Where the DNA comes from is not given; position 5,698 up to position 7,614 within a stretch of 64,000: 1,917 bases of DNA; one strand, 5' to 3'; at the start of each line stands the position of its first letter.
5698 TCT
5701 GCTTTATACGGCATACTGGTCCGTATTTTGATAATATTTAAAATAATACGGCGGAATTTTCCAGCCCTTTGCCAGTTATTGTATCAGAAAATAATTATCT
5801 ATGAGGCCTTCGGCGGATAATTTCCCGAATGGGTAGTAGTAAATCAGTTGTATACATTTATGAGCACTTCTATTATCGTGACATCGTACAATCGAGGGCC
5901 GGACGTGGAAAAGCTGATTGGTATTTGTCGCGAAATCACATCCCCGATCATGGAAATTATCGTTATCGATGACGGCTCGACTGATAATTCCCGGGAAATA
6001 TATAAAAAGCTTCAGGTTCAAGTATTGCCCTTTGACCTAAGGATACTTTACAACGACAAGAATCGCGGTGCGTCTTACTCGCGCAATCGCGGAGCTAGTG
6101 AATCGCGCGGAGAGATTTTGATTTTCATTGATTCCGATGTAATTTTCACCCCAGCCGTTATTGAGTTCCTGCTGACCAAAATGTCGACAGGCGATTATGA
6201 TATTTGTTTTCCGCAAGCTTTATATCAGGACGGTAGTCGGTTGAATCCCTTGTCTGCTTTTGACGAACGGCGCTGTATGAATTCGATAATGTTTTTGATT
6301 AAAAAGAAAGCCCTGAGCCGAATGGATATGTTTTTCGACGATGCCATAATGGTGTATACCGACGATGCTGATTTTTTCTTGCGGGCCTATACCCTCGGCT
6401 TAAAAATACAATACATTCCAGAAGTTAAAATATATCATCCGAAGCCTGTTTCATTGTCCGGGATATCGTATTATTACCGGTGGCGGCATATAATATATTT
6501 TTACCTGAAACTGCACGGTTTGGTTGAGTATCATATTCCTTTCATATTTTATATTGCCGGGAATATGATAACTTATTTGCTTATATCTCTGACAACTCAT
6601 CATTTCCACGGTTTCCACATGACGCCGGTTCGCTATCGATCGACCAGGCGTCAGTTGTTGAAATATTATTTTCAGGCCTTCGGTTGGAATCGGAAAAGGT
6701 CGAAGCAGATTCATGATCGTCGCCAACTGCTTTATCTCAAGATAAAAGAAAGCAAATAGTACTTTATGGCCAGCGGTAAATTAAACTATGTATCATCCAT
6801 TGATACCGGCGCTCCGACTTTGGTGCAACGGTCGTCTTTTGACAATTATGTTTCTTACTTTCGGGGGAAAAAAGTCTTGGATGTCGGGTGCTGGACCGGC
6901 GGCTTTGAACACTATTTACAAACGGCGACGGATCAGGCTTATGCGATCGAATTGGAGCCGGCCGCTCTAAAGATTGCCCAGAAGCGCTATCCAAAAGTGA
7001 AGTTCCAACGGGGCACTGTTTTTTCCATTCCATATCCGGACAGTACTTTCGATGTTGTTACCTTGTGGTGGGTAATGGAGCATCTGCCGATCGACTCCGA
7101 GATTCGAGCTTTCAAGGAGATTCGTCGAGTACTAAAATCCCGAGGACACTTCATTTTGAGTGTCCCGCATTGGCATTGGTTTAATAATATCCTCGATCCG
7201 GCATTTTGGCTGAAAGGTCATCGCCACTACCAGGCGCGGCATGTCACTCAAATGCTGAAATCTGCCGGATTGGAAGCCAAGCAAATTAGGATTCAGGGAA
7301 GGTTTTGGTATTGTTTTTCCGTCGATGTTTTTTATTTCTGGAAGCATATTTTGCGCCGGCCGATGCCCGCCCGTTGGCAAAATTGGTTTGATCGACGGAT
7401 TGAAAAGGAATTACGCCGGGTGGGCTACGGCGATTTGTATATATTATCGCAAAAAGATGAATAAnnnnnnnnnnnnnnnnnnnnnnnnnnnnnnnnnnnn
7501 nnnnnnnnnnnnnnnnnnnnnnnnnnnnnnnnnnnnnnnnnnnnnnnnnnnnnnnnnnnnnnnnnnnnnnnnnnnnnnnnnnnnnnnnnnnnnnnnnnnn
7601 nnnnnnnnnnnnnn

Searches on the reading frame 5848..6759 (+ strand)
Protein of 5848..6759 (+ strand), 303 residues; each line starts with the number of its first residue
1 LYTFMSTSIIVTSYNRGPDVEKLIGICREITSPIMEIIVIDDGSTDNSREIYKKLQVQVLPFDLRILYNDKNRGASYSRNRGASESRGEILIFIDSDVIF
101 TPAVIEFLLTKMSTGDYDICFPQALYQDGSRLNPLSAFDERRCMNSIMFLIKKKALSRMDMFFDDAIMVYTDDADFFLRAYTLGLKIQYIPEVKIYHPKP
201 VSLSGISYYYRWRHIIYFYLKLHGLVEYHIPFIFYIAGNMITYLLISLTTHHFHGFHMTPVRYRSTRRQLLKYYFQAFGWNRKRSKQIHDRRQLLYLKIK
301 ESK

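Call 6: search_protein_families(library=pfam, proteins=[window:5848-6759:+])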
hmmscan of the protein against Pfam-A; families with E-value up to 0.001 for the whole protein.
window:5848-6759:+ (303 aa): 4 families
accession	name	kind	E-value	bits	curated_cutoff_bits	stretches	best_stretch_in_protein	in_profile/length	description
PF00535.33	Glycos_transf_2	-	9.1e-29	101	23.3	1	8-131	1-122/168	Glycosyl transferase family 2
PF10111.15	Glyco_tranf_2_2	-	1.7e-09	38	27.3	1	32-109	27-103/276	Glycosyltransferase like family 2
PF13641.12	Glyco_tranf_2_3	-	9.6e-07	29.5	27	0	7-113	3-112/230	Glycosyltransferase like family 2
PF13632.12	Glyco_trans_2_3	-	2e-05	24.9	27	1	93-234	4-155/198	Glycosyl transferase family group 2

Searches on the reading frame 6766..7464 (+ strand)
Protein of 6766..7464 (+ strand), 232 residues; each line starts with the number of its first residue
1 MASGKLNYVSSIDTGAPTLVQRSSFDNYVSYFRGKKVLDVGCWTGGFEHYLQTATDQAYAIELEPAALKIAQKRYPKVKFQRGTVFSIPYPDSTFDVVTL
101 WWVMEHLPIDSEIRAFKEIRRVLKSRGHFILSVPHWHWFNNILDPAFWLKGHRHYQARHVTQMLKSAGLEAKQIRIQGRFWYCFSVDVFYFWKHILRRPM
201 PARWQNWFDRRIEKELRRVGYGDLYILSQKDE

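Call 6: search_protein_families(library=pfam, proteins=[window:6766-7464:+])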
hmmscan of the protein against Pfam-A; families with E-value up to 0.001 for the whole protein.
window:6766-7464:+ (232 aa): 7 families
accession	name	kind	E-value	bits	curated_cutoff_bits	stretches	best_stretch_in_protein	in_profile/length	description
PF08241.18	Methyltransf_11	-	3.9e-19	69.5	21.2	1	38-131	1-95/95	Methyltransferase domain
PF13649.12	Methyltransf_25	-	3.2e-17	63.4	27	1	37-127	1-97/97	Methyltransferase domain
PF13489.12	Methyltransf_23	-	9.9e-17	61.6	27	1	32-171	21-161/164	Methyltransferase domain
PF13847.12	Methyltransf_31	-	9.1e-13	48.6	27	1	34-135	4-113/145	Methyltransferase domain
PF08242.18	Methyltransf_12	-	1.5e-10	42.1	30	1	38-129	1-98/98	Methyltransferase domain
PF01209.24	Ubie_methyltran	-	5e-07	29.8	20.1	1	29-130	43-150/233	ubiE/COQ5 methyltransferase family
PF01728.25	FtsJ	-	0.00018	22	24.1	1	33-87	21-77/181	FtsJ-like methyltransferase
